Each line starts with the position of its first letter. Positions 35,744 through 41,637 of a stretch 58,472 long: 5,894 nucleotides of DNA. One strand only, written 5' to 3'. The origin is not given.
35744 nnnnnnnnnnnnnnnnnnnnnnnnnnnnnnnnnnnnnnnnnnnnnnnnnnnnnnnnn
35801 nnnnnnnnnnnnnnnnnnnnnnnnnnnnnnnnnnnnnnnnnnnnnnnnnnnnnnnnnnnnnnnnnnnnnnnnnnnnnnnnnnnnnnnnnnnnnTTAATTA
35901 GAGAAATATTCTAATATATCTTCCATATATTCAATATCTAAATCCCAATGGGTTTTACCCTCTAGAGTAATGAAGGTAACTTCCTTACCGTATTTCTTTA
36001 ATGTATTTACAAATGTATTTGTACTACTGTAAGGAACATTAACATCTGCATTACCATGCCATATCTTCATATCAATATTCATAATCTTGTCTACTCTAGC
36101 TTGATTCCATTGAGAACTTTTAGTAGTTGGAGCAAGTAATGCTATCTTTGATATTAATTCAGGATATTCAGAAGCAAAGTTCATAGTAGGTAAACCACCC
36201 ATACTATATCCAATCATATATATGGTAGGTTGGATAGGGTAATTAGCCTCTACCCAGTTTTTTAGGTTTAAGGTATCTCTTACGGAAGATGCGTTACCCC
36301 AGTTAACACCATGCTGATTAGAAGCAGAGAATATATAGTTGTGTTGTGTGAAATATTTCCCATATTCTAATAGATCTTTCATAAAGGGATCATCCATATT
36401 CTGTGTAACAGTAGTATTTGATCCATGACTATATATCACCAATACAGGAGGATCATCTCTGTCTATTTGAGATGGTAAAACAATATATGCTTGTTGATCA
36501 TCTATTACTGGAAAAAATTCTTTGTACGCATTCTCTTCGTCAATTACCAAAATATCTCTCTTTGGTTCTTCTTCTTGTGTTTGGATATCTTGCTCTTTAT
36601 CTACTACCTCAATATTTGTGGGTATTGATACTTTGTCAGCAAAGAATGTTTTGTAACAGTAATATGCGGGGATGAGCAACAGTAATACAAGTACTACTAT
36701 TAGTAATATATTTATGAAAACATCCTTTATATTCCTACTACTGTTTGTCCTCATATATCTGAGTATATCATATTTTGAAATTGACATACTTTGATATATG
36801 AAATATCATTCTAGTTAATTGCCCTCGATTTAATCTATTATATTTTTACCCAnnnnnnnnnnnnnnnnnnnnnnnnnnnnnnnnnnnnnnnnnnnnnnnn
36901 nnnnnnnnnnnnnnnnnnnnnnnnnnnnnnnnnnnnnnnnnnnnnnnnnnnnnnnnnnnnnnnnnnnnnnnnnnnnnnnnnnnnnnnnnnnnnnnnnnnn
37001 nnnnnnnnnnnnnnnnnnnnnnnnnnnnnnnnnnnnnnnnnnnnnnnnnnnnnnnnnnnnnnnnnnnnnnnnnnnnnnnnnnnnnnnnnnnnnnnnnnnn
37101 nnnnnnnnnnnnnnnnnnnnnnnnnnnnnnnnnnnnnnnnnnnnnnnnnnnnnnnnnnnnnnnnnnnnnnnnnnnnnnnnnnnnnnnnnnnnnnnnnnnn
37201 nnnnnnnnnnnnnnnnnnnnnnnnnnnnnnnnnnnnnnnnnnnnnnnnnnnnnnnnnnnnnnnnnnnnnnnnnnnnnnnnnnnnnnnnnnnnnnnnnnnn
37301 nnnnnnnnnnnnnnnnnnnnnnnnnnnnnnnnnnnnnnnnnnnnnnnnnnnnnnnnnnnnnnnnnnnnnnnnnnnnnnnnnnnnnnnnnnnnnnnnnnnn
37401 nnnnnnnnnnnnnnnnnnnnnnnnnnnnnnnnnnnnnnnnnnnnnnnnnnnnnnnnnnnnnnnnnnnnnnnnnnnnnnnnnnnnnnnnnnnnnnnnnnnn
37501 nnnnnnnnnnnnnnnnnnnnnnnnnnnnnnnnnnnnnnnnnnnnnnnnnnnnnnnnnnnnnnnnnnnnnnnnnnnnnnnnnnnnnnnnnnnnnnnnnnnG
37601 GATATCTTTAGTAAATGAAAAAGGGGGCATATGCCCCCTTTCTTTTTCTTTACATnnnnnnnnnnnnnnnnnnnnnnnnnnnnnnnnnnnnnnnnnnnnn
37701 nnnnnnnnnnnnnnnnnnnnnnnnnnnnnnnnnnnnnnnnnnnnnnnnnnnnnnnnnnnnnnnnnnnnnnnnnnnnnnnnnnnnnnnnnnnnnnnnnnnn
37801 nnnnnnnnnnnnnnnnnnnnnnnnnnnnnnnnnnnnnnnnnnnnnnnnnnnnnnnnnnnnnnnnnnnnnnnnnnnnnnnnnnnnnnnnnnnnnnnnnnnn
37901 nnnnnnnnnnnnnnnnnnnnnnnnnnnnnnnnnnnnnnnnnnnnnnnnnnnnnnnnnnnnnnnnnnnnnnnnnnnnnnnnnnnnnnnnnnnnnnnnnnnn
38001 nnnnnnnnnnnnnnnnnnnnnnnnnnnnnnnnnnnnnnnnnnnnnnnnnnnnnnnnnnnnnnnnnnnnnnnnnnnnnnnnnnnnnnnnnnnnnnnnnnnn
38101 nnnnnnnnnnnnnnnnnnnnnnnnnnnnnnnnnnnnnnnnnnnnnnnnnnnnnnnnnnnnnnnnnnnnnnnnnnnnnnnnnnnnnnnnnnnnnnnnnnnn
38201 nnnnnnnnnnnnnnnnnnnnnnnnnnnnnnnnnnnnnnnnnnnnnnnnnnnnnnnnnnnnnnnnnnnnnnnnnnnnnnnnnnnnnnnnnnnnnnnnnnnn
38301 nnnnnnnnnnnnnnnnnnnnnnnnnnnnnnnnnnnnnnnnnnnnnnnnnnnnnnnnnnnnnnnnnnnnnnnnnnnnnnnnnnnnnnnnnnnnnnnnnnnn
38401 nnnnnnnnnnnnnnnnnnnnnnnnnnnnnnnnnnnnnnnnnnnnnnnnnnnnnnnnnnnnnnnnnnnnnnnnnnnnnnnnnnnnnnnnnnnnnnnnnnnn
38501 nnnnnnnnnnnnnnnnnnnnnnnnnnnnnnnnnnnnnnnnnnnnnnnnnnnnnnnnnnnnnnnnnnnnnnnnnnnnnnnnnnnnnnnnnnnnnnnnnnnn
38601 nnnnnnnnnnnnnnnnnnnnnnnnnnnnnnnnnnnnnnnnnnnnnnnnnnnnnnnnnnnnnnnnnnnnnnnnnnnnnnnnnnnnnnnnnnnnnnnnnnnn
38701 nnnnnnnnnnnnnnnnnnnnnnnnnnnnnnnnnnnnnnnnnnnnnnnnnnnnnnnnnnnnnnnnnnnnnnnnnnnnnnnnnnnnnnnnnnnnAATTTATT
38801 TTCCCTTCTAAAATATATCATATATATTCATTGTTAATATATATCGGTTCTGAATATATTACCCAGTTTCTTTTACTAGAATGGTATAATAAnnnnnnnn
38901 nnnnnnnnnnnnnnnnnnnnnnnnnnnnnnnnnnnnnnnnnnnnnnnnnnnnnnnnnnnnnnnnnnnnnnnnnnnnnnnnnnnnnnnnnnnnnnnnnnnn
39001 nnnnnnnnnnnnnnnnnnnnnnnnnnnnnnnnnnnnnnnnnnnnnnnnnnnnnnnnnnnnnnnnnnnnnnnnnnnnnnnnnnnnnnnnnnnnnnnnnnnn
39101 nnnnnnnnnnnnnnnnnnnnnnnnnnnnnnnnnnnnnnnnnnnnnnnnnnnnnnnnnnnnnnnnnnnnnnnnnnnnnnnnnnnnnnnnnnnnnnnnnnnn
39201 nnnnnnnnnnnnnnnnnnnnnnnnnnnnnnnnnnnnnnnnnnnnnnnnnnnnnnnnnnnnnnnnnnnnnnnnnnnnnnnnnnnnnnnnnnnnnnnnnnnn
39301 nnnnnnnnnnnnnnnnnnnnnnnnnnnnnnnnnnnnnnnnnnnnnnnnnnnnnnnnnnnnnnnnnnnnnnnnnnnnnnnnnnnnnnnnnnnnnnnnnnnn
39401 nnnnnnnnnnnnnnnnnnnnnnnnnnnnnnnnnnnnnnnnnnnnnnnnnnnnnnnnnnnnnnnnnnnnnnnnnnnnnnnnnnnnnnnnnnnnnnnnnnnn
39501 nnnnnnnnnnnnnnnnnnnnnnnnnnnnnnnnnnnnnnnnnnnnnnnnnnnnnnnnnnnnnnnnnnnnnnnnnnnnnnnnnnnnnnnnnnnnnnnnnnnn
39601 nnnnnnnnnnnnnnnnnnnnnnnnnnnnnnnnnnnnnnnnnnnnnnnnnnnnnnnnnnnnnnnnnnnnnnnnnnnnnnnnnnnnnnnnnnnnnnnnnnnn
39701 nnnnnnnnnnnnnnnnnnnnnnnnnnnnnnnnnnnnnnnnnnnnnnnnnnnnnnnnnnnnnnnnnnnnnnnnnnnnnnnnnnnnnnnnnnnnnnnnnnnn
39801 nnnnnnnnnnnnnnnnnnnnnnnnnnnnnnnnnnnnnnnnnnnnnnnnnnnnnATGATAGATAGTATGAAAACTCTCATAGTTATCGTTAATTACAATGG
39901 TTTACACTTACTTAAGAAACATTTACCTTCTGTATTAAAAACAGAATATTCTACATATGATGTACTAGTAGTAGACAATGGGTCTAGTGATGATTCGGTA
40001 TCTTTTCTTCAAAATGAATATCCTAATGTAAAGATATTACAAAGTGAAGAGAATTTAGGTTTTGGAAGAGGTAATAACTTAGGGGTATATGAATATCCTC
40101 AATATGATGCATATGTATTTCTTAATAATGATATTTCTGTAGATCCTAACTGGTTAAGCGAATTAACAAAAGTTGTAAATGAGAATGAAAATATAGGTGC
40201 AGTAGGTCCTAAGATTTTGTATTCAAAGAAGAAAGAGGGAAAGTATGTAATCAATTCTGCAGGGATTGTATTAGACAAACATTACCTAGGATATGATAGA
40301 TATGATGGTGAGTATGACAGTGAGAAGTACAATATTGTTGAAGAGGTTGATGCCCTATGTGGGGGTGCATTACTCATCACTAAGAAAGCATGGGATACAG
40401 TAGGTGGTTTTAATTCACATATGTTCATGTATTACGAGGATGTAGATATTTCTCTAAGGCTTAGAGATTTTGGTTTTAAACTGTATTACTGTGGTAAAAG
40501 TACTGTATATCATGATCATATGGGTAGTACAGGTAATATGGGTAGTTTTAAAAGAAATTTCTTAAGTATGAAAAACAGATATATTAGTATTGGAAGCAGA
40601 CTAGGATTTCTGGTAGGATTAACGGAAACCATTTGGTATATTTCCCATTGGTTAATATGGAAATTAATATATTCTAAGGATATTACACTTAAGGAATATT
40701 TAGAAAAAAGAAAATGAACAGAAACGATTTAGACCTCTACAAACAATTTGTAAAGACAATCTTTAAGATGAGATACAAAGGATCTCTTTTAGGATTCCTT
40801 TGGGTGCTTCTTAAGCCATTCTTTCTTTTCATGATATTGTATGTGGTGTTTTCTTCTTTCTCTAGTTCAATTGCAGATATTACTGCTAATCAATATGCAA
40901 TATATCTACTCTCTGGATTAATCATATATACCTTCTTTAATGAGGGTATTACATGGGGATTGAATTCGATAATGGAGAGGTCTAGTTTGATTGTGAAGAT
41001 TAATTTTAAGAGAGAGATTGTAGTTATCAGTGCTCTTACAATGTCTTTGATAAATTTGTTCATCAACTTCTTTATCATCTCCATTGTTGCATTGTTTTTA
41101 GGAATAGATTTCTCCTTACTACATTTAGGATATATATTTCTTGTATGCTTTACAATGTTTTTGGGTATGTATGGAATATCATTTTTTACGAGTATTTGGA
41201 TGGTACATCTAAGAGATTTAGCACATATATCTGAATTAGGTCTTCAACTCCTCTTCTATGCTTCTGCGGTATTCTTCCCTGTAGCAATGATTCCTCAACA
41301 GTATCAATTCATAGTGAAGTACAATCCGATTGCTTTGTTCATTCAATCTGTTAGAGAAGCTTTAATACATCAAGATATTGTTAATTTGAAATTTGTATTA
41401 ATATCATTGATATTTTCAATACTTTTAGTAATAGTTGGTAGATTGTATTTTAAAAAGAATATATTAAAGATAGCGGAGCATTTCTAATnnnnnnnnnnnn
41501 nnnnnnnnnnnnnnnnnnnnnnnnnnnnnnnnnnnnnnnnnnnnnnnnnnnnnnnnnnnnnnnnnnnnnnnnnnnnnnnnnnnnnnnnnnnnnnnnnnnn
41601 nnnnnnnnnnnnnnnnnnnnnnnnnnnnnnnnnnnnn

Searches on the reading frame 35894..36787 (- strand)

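Call 15: search_protein_families(library=pfam, proteins=[window:35894-36787:-], max_evalue=0.01)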
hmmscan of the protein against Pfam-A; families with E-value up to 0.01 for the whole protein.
window:35894-36787:- (297 aa): 7 families
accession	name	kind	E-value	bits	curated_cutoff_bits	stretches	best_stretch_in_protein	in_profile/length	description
PF00561.26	Abhydrolase_1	-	5e-09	36.6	25.8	1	177-231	60-113/245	alpha/beta hydrolase fold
PF12146.15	Hydrolase_4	-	2.6e-08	33.9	27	1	167-226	57-115/239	Serine aminopeptidase, S33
PF02230.22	Abhydrolase_2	-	7.6e-07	29.6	23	1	176-294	95-212/217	Phospholipase/Carboxylesterase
PF00756.26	Esterase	-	1.8e-06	28.4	22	1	174-229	101-159/251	Putative esterase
PF00326.27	Peptidase_S9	-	2.9e-06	27.4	22.6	1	239-283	146-190/213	Prolyl oligopeptidase family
PF01738.24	DLH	-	0.00022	21.3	21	1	168-280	77-186/217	Dienelactone hydrolase family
PF06028.17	DUF915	-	0.0023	17.8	22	0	182-208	99-124/255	Alpha/beta hydrolase of unknown function (DUF915)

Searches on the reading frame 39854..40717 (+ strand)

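Call 112: search_protein_families(library=pfam, proteins=[window:39854-40717:+], max_evalue=0.0001)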
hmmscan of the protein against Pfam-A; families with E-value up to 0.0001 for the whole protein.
window:39854-40717:+ (287 aa): 4 families
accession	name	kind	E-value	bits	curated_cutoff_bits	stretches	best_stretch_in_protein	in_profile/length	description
PF00535.33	Glycos_transf_2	-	1.4e-17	64.6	23.3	1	9-128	2-123/168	Glycosyl transferase family 2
PF13641.12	Glyco_tranf_2_3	-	5.7e-12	46.6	27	1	8-222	4-213/230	Glycosyltransferase like family 2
PF10111.15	Glyco_tranf_2_2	-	4.1e-06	26.9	27.3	1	14-238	9-234/276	Glycosyltransferase like family 2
PF02709.20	Glyco_transf_7C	-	4.2e-05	23.5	23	1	157-213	8-65/78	N-terminal domain of galactosyltransferase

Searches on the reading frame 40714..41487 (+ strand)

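Call 112: search_protein_families(library=pfam, proteins=[window:40714-41487:+], max_evalue=0.0001)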
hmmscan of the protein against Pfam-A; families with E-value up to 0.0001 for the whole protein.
window:40714-41487:+ (257 aa): 1 family
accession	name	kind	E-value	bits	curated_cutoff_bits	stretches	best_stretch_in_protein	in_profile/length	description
PF01061.29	ABC2_membrane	-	5.5e-15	55.9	26.9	1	11-217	5-210/211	ABC-2 type transporter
